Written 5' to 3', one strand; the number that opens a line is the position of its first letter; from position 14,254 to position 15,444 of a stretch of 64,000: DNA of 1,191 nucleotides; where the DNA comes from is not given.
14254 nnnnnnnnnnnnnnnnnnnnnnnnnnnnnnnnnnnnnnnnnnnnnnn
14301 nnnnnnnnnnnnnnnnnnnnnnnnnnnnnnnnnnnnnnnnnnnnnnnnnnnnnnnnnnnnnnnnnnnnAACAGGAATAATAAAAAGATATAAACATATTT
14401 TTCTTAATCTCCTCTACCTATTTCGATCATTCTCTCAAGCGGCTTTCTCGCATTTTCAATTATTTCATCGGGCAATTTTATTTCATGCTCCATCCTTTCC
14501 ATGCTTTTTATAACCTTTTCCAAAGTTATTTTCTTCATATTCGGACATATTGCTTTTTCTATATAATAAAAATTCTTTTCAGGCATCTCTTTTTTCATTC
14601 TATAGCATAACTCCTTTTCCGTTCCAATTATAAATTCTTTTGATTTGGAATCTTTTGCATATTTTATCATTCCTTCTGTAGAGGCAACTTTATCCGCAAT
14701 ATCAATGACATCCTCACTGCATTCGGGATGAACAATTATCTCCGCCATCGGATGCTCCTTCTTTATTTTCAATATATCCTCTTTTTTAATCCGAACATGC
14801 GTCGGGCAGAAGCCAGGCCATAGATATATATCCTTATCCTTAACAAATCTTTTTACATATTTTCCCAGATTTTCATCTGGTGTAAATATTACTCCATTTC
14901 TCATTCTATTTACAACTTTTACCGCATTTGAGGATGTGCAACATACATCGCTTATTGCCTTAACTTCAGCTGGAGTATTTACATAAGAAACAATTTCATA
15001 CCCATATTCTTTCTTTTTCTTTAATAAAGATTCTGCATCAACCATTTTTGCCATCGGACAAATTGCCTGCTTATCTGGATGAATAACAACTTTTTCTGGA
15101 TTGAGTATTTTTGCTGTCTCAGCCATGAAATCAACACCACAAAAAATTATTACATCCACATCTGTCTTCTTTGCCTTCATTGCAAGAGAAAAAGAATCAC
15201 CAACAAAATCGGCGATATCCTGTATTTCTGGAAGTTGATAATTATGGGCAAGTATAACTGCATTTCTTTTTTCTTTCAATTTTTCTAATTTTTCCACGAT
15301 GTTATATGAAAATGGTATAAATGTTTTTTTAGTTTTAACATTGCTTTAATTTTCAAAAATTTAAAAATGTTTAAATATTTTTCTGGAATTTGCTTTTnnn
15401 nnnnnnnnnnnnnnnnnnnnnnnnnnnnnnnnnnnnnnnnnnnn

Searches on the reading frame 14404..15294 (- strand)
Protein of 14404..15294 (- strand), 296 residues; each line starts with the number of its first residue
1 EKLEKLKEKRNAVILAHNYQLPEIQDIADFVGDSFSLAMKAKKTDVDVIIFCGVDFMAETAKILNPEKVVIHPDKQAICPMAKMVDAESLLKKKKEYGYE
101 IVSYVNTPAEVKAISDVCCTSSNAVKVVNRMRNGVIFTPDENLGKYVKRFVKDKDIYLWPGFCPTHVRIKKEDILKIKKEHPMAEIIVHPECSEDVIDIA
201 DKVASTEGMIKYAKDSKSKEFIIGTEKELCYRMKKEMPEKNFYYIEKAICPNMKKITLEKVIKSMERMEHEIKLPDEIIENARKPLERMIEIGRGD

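Call 48: search_protein_families(library=pfam, proteins=[window:14404-15294:-], max_evalue=0.00001)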
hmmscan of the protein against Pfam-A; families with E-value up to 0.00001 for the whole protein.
window:14404-15294:- (296 aa): 1 family
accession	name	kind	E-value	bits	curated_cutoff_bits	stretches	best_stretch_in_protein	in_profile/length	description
PF02445.21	NadA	-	1.6e-120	402.1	27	1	2-291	2-295/295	Quinolinate synthetase A protein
